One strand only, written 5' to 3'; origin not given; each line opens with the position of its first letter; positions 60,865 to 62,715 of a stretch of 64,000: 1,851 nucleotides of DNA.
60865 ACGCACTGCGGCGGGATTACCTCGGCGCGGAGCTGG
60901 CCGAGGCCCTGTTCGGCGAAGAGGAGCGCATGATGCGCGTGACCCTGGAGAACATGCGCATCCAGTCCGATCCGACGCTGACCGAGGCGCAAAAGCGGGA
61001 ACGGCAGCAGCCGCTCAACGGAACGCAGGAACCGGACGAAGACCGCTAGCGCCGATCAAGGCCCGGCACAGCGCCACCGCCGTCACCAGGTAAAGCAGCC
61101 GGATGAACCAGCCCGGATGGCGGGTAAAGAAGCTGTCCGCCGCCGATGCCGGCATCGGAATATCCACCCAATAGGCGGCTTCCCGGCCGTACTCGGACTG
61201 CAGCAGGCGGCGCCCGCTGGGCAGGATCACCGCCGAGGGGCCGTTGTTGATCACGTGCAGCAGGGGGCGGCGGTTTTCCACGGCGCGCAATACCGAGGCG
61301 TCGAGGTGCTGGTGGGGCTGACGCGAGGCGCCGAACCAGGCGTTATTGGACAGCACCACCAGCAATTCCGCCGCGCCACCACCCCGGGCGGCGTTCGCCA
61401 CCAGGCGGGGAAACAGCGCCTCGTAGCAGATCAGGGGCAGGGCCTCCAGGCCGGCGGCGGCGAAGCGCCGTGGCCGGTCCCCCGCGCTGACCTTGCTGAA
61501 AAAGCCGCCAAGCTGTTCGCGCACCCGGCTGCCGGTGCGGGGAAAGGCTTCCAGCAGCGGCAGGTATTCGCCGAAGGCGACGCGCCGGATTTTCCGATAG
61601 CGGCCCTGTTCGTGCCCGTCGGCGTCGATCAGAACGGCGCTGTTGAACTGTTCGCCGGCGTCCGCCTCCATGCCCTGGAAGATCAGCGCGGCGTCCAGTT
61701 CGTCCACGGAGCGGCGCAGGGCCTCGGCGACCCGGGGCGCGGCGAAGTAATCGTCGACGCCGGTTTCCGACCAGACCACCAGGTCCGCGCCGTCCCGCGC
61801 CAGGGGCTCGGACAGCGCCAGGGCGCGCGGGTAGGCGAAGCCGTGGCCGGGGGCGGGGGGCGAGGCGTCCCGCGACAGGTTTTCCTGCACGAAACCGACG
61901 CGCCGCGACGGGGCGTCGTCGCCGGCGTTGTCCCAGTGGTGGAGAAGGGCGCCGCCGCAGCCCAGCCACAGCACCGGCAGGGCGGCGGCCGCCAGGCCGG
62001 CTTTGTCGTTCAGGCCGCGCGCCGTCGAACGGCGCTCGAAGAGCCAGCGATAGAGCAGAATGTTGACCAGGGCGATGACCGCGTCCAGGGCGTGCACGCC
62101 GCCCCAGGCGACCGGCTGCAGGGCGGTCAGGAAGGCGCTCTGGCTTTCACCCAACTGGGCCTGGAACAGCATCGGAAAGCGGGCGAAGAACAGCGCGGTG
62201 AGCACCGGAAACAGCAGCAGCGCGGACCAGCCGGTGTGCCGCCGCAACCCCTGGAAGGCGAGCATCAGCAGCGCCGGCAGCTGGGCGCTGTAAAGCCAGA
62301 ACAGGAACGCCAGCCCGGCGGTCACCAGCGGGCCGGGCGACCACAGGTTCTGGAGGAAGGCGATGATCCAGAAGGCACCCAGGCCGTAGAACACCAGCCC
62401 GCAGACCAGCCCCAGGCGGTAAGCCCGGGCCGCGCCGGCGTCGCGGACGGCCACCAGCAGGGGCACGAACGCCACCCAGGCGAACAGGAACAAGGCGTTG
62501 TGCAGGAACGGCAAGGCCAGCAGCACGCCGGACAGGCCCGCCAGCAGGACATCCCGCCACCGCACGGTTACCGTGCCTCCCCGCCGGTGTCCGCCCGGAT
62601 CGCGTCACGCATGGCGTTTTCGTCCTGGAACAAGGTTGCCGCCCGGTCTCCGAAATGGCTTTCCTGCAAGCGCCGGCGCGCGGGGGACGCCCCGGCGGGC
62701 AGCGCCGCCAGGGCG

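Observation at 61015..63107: Lnt-family N-acyltransferase translationally coupled to a short Lif-like periplasmic protein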

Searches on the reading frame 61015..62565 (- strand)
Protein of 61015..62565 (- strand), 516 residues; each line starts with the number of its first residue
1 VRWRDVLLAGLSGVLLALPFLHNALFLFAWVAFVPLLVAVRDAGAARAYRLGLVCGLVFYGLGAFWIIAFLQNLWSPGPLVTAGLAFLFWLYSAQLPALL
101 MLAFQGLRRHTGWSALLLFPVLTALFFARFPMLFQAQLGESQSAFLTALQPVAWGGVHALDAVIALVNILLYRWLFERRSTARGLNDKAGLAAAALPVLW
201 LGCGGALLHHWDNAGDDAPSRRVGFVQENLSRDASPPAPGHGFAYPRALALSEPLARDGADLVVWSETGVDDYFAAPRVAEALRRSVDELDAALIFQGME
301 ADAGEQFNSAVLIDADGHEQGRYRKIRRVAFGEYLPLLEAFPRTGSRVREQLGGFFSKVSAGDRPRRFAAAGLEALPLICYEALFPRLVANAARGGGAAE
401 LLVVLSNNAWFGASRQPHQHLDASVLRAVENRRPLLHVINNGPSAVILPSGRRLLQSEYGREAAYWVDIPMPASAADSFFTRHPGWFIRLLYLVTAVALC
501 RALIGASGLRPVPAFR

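Call 3: search_protein_families(library=pfam, proteins=[window:61015-62565:-], max_evalue=1)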
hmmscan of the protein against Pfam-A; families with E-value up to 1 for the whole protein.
window:61015-62565:- (516 aa): 2 families
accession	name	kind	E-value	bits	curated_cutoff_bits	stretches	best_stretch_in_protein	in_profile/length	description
PF00795.27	CN_hydrolase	-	1.4e-19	70.9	23.2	1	247-462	20-239/256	Carbon-nitrogen hydrolase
PF20154.4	LNT_N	-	2.2e-16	60.9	27.1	1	12-170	1-159/159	Apolipoprotein N-acyltransferase N-terminal domain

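Call 4: search_protein_families(library=ncbifam, proteins=[window:61015-62565:-], max_evalue=1)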
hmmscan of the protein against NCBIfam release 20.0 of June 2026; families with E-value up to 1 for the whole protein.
window:61015-62565:- (516 aa): 4 families
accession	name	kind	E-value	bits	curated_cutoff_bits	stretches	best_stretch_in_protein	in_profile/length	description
TIGR00546.1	lnt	equivalog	2.5e-64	217.9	132.9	1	55-452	1-394/395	apolipoprotein N-acyltransferase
NF008934.0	PRK12291.1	equivalog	2.2e-11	43.7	427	1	292-450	265-412/419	apolipoprotein N-acyltransferase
TIGR03381.1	agmatine_aguB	equivalog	0.011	15.1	410.25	1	285-325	73-113/279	N-carbamoylputrescine amidase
NF009803.0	PRK13287.1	equivalog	0.036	12.8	406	1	281-327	86-134/333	formamidase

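Call 12: find_homologous_proteins(query=window:61015-62565:-, max_evalue=1e-10)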
Query window:61015-62565:- (516 aa): 421 proteins with E <= 1e-10 among 8000 candidates; the best 120 are listed.
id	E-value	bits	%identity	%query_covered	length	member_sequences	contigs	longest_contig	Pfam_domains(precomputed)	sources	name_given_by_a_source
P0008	0.0e+0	1147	100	100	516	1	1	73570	PF20154.5,PF00795.28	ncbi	-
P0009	2.0e-261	886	80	99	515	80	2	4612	PF20154.5,PF00795.28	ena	-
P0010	1.5e-256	870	78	99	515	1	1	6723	PF20154.5,PF00795.28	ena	-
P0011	6.8e-203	693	66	95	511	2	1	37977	PF20154.5,PF00795.28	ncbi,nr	ncbi:MAG: apolipoprotein N-acyltransferase [Pseudomonadales bacterium]|nr:apolipoprotein N-acyltrans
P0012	3.0e-193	661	61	99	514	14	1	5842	PF20154.5,PF00795.28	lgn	-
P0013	9.7e-189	646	63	94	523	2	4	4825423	PF20154.5,PF00795.28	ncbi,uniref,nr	ncbi:apolipoprotein N-acyltransferase [Microbulbifer halophilus]|uniref:Apolipoprotein N-acyltransfe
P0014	4.1e-180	618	61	97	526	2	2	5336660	PF20154.5,PF00795.28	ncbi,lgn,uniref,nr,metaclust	ncbi:apolipoprotein N-acyltransferase [Marinobacter nanhaiticus D15-8W]|uniref:apolipoprotein N-acyl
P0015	1.2e-179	617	60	96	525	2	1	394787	PF20154.5,PF00795.28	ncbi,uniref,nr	ncbi:apolipoprotein N-acyltransferase [Marinobacter bohaiensis]|uniref:apolipoprotein N-acyltransfer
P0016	7.2e-179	614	60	95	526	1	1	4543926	PF20154.5,PF00795.28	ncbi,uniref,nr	ncbi:apolipoprotein N-acyltransferase [Marinobacter fonticola]|uniref:apolipoprotein N-acyltransfera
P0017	2.4e-178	612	57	100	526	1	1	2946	PF20154.5,PF00795.28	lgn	-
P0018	5.2e-178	611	57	99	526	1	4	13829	PF20154.5,PF00795.28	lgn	-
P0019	7.7e-177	607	60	97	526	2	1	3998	PF20154.5,PF00795.28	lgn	-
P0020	2.7e-146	506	52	98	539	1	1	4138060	PF20154.5,PF00795.28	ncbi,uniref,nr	ncbi:apolipoprotein N-acyltransferase [Hydrocarboniclastica marina]|uniref:Apolipoprotein N-acyltran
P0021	1.2e-138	481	50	98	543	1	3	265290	PF20154.5,PF00795.28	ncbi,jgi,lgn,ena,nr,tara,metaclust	ncbi:MAG: apolipoprotein N-acyltransferase [Alteromonadaceae bacterium]|nr:apolipoprotein N-acyltran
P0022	2.9e-128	447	47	91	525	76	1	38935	PF20154.5,PF00795.28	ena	-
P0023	1.2e-120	422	46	97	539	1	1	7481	PF20154.5,PF00795.28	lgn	-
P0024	8.0e-120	419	43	99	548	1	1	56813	PF20154.5,PF00795.28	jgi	jgi:apolipoprotein N-acyltransferase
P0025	1.5e-119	418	44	99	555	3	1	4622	PF20154.5,PF00795.28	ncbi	-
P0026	2.7e-119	417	46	95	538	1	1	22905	PF20154.5,PF00795.28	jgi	jgi:apolipoprotein N-acyltransferase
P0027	1.3e-114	402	45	95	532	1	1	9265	PF20154.5,PF00795.28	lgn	-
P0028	2.1e-114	401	44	97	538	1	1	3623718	PF20154.5,PF00795.28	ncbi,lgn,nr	ncbi:apolipoprotein N-acyltransferase [Proteobacteria bacterium 005FR1]|nr:apolipoprotein N-acyltran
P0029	1.3e-113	399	46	94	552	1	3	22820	PF20154.5,PF00795.28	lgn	-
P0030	7.9e-110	386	43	98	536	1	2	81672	PF20154.5,PF00795.28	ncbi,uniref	ncbi:apolipoprotein N-acyltransferase [Gilvimarinus sp. F26214L]|uniref:apolipoprotein N-acyltransfe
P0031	1.1e-108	382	42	95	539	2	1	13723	PF20154.5,PF00795.28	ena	-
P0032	2.6e-108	381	41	96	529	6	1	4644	PF20154.5,PF00795.28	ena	-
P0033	5.2e-106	373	43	93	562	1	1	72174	PF20154.5,PF00795.28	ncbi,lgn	-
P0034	7.5e-106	373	42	97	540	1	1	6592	PF20154.5,PF00795.28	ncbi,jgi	jgi:apolipoprotein N-acyltransferase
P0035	7.8e-106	373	39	97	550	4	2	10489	PF20154.5,PF00795.28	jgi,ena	-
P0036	1.6e-104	369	43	93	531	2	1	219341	PF20154.5,PF00795.28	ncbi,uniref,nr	ncbi:apolipoprotein N-acyltransferase [Ketobacter sp.]|uniref:apolipoprotein N-acyltransferase n=1 T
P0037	1.6e-102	362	42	99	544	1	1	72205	PF20154.5,PF00795.28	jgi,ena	-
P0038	1.7e-102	362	44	92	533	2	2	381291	PF20154.5,PF00795.28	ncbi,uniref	ncbi:apolipoprotein N-acyltransferase [Marinobacter sp.]|uniref:apolipoprotein N-acyltransferase n=1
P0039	1.8e-100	355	43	94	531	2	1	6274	PF20154.5,PF00795.28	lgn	-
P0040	1.9e-100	355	43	95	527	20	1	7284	PF20154.5,PF00795.28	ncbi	-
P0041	3.5e-100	354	42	93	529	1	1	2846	PF20154.5,PF00795.28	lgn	-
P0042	3.9e-100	354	41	97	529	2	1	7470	PF20154.5,PF00795.28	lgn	-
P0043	1.7e-99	352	41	97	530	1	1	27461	PF20154.5,PF00795.28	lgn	-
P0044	2.5e-97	345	40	97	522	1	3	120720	PF20154.5,PF00795.28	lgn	-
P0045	6.5e-97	343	42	97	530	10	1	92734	PF20154.5,PF00795.28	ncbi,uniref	ncbi:apolipoprotein N-acyltransferase [Marinobacter sp. LN3S78]|uniref:apolipoprotein N-acyltransfer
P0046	9.1e-97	343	42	92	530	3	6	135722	PF20154.5,PF00795.28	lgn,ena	-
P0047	1.1e-95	339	39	97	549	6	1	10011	PF20154.5,PF00795.28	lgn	-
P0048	7.0e-95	337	43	94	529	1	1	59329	PF20154.5,PF00795.28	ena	-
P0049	9.9e-93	330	37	97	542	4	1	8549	PF20154.5,PF00795.28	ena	-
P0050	1.4e-90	323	37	90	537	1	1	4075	PF20154.5,PF00795.28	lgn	-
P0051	1.8e-87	312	37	98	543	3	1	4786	PF20154.5,PF00795.28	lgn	-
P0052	1.2e-86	310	38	91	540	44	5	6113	PF20154.5,PF00795.28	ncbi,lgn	-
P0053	3.3e-83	298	37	96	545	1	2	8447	PF20154.5,PF00795.28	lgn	-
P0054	4.5e-83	298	37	95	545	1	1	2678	PF20154.5,PF00795.28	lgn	-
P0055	1.4e-81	293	42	72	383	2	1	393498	PF00795.28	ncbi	ncbi:hypothetical protein NBRC116495_33230 [Aurantivibrio plasticivorans]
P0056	1.3e-79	286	38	96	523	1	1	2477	PF20154.5,PF00795.28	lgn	-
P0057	3.9e-43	166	36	68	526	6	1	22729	PF20154.5,PF00795.28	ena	-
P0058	1.8e-42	164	33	86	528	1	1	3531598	PF20154.5,PF00795.28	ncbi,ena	-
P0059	1.4e-41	161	31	88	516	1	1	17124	PF20154.5,PF00795.28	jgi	jgi:apolipoprotein N-acyltransferase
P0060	1.2e-40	158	35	88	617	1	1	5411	PF20154.5,PF00795.28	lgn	-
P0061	2.3e-39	154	33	80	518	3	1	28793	PF20154.5,PF00795.28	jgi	-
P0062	3.8e-39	153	34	88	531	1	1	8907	PF20154.5,PF00795.28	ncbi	-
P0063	1.1e-38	151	32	87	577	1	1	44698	PF20154.5,PF00795.28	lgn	-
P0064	4.5e-38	149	32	86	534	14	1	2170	PF20154.5,PF00795.28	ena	-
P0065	1.4e-37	148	33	86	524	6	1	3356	PF20154.5,PF00795.28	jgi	jgi:apolipoprotein N-acyltransferase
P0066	1.5e-37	148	33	89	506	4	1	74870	PF20154.5,PF00795.28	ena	-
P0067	3.3e-37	146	30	97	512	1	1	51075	PF20154.5,PF00795.28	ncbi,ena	-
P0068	1.4e-36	144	32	86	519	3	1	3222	PF20154.5,PF00795.28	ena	-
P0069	1.8e-36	144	32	87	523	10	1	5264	PF20154.5,PF00795.28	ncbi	-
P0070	1.8e-36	144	32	86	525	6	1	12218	PF20154.5,PF00795.28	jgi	jgi:apolipoprotein N-acyltransferase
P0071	1.9e-36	144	32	88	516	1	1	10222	PF20154.5,PF00795.28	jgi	jgi:apolipoprotein N-acyltransferase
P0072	2.8e-36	143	32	88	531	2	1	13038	PF20154.5,PF00795.28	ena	-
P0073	2.9e-36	143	33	87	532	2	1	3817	PF20154.5,PF00795.28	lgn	-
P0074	5.1e-36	143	31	96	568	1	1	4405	PF20154.5,PF00795.28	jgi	jgi:apolipoprotein N-acyltransferase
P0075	7.9e-36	142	29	91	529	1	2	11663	PF20154.5,PF00795.28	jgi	-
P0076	1.5e-35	141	31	93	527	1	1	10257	PF20154.5,PF00795.28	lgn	-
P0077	1.7e-35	141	32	87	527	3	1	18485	PF20154.5,PF00795.28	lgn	-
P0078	1.8e-35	141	32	89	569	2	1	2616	PF20154.5,PF00795.28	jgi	jgi:apolipoprotein N-acyltransferase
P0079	2.1e-35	141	32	89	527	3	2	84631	PF20154.5,PF00795.28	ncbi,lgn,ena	-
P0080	5.2e-35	139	32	89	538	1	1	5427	PF20154.5,PF00795.28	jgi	-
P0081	6.1e-35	139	32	87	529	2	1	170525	PF20154.5,PF00795.28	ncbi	-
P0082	6.4e-35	139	31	89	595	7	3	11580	PF20154.5,PF00795.28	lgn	-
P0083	6.6e-35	139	31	89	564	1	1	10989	PF20154.5,PF00795.28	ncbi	-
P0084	9.7e-35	138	30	84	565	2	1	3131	PF20154.5,PF00795.28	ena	-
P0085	1.2e-34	138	30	96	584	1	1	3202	PF20154.5,PF00795.28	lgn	-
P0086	1.3e-34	138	31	97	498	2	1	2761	PF20154.5,PF00795.28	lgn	-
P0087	1.4e-34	138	31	88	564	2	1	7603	PF20154.5,PF00795.28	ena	-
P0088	1.8e-34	137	34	88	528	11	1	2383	PF20154.5,PF00795.28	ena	-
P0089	4.1e-34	136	34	88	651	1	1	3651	PF20154.5,PF00795.28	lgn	-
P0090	6.3e-34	136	31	87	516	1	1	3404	PF20154.5,PF00795.28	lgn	-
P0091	6.3e-34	136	30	87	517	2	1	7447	PF20154.5,PF00795.28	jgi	jgi:apolipoprotein N-acyltransferase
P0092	7.5e-34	135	33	87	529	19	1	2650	PF20154.5,PF00795.28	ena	-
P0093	1.7e-33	134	32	86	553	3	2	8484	PF20154.5,PF00795.28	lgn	-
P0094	2.2e-33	134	32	87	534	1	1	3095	PF20154.5,PF00795.28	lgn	-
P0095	2.9e-33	133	31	89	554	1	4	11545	PF20154.5,PF00795.28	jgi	jgi:apolipoprotein N-acyltransferase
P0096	5.8e-33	132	30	85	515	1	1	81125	PF20154.5,PF00795.28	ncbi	-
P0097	1.2e-32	131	32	90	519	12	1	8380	PF20154.5,PF00795.28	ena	-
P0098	1.2e-32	131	30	90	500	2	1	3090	PF20154.5,PF00795.28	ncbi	ncbi:MAG: apolipoprotein N-acyltransferase, partial [Myxococcales bacterium]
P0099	1.3e-32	131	31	90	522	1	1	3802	PF20154.5,PF00795.28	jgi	jgi:apolipoprotein N-acyltransferase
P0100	1.5e-32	131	32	87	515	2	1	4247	PF20154.5,PF00795.28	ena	-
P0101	2.2e-32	131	32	90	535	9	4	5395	PF20154.5,PF00795.28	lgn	-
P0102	2.3e-32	131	31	96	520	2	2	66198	PF20154.5,PF00795.28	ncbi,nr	ncbi:MAG: apolipoprotein N-acyltransferase [Acidobacteria bacterium]|nr:apolipoprotein N-acyltransfe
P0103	2.5e-32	130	29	94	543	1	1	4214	PF20154.5,PF00795.28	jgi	jgi:apolipoprotein N-acyltransferase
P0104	4.3e-32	130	31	88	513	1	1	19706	PF20154.5,PF00795.28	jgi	jgi:apolipoprotein N-acyltransferase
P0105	4.5e-32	130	30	88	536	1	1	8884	PF20154.5,PF00795.28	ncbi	-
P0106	6.0e-32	129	32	86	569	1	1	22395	PF20154.5,PF00795.28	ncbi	-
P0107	6.0e-32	129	32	90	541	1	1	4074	PF20154.5,PF00795.28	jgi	jgi:apolipoprotein N-acyltransferase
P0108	7.5e-32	129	28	86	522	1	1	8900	PF20154.5,PF00795.28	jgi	-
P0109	7.5e-32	129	31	87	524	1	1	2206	PF20154.5,PF00795.28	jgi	jgi:apolipoprotein N-acyltransferase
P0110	8.9e-32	129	32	88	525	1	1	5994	PF20154.5,PF00795.28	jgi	jgi:apolipoprotein N-acyltransferase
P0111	1.4e-31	128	30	94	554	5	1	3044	PF20154.5,PF00795.28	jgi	jgi:apolipoprotein N-acyltransferase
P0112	7.2e-31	126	34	59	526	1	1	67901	PF20154.5,PF00795.28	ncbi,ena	-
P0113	8.4e-31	125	31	94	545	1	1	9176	PF20154.5,PF00795.28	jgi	jgi:apolipoprotein N-acyltransferase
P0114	1.1e-30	125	30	87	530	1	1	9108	PF20154.5,PF00795.28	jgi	jgi:apolipoprotein N-acyltransferase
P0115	1.8e-30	124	30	90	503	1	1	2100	PF20154.5,PF00795.28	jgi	jgi:apolipoprotein N-acyltransferase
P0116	2.3e-30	124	30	88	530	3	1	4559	PF20154.5,PF00795.28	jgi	jgi:apolipoprotein N-acyltransferase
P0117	2.4e-30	124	30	88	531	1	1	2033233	PF20154.5,PF00795.28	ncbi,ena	-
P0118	6.4e-30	122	31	87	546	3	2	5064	PF20154.5,PF00795.28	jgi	-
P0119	6.5e-30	122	31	89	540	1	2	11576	PF20154.5,PF00795.28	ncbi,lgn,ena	-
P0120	7.3e-30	122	36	63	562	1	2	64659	PF20154.5,PF00795.28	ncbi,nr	ncbi:MAG: apolipoprotein N-acyltransferase [Myxococcota bacterium]|nr:apolipoprotein N-acyltransfera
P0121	1.5e-29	121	31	87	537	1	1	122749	PF20154.5,PF00795.28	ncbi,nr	ncbi:MAG: apolipoprotein N-acyltransferase [Labilithrix sp.]|nr:apolipoprotein N-acyltransferase [La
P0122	2.1e-29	121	32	86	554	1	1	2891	PF20154.5,PF00795.28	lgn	-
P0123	4.6e-29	120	31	88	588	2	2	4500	PF20154.5,PF00795.28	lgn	-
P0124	5.8e-29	119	32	89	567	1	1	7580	PF20154.5,PF00795.28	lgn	-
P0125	1.1e-28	118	31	99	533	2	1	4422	PF20154.5,PF00795.28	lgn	-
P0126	1.1e-28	118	29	92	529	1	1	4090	PF20154.5,PF00795.28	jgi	-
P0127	1.7e-28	118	31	89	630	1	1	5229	PF20154.5,PF00795.28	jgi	jgi:apolipoprotein N-acyltransferase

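Call 14: find_encoding_contigs(protein=P0013, flank=8000, max_places=1)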
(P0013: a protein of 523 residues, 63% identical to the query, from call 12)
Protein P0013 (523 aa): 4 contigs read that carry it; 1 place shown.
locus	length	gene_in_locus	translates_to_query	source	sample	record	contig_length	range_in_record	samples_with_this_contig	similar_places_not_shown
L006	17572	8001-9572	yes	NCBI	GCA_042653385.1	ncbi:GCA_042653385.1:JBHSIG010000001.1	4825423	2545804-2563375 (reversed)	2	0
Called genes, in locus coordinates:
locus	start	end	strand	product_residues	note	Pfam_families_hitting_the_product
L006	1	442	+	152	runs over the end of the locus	PF02566:OsmC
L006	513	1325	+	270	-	PF09865:DUF2092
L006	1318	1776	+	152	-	-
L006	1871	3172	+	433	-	PF13701:DDE_Tnp_1_4, PF01609:DDE_Tnp_1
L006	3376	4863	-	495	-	PF13091:PLDc_2, PF00614:PLDc (weak)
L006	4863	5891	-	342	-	PF12625:Arabinose_bd, PF00165:HTH_AraC (faint), PF12833:HTH_18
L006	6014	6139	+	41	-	-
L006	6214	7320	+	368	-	PF01545:Cation_efflux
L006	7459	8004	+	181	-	-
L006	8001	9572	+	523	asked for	PF20154:LNT_N, PF00795:CN_hydrolase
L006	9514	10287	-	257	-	PF03280:Lipase_chap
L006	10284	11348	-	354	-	PF12625:Arabinose_bd, PF12833:HTH_18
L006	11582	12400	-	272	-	PF12740:PETase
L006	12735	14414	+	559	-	PF00390:malic, PF03949:Malic_M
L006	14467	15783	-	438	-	PF02308:MgtC, PF13194:DUF4010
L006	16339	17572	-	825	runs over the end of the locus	PF02927:CelD_N, PF00759:Glyco_hydro_9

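Call 15: find_encoding_contigs(protein=P0014, flank=8000, max_places=1)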
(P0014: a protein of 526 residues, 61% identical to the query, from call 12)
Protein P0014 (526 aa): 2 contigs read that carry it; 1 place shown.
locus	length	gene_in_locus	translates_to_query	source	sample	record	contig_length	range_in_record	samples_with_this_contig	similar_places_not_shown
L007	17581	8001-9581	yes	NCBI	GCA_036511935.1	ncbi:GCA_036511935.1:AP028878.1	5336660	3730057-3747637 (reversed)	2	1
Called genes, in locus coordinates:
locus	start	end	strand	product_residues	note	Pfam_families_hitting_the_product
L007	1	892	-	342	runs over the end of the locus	PF09982:LpxR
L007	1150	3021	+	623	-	PF07696:7TMR-DISMED2, PF07695:7TMR-DISM_7TM, PF00990:GGDEF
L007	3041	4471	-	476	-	PF01425:Amidase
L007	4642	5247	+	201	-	PF04191:PEMT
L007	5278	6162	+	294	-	PF18754:Nmad3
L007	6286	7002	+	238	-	PF03591:AzlC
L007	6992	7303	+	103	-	PF05437:AzlD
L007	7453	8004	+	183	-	-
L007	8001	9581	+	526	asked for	PF20154:LNT_N, PF00795:CN_hydrolase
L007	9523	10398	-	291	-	PF03280:Lipase_chap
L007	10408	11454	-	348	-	PF12625:Arabinose_bd, PF00165:HTH_AraC (faint), PF12833:HTH_18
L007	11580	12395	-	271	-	PF12740:PETase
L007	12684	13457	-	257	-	PF05099:TerB, PF00226:DnaJ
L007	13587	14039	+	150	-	PF13511:DUF4124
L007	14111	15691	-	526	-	PF28492:Beta_helix_4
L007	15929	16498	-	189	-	PF04752:ChaC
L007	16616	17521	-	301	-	-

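Call 16: find_encoding_contigs(protein=P0020, flank=8000, max_places=1)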
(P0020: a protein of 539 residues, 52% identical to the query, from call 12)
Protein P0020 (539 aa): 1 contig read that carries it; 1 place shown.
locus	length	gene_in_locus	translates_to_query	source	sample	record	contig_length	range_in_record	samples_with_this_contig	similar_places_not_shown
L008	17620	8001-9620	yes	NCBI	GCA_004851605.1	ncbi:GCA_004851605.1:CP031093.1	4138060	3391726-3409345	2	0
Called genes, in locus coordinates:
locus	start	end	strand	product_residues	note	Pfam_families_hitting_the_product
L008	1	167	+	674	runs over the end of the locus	PF00884:Sulfatase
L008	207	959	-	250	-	PF01988:VIT1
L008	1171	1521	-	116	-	-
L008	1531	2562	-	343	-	-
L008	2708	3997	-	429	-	PF02308:MgtC, PF13194:DUF4010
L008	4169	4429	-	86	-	PF14110:DUF4282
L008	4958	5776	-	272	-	PF12740:PETase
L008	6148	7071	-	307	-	PF05661:DUF808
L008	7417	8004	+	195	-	-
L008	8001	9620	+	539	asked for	PF20154:LNT_N, PF00795:CN_hydrolase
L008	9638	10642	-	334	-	PF12625:Arabinose_bd, PF13384:HTH_23 (faint), PF12833:HTH_18, PF00165:HTH_AraC (weak)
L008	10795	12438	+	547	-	PF00890:FAD_binding_2, PF01134:GIDA (faint), PF01266:DAO, PF01494:FAD_binding_3 (faint), PF03486:HI0933_like (faint), PF07992:Pyr_redox_2 (faint), PF12831:FAD_oxidored (weak)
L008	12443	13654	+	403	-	PF01070:FMN_dh, PF00478:IMPDH (weak)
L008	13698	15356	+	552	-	PF02776:TPP_enzyme_N, PF02775:TPP_enzyme_C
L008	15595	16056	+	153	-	PF06271:RDD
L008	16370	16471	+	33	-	PF01396:Zn_ribbon_Top1 (weak)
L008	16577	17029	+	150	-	PF13527:Acetyltransf_9 (faint), PF00583:Acetyltransf_1, PF13673:Acetyltransf_10, PF13508:Acetyltransf_7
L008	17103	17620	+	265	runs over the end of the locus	PF02900:LigB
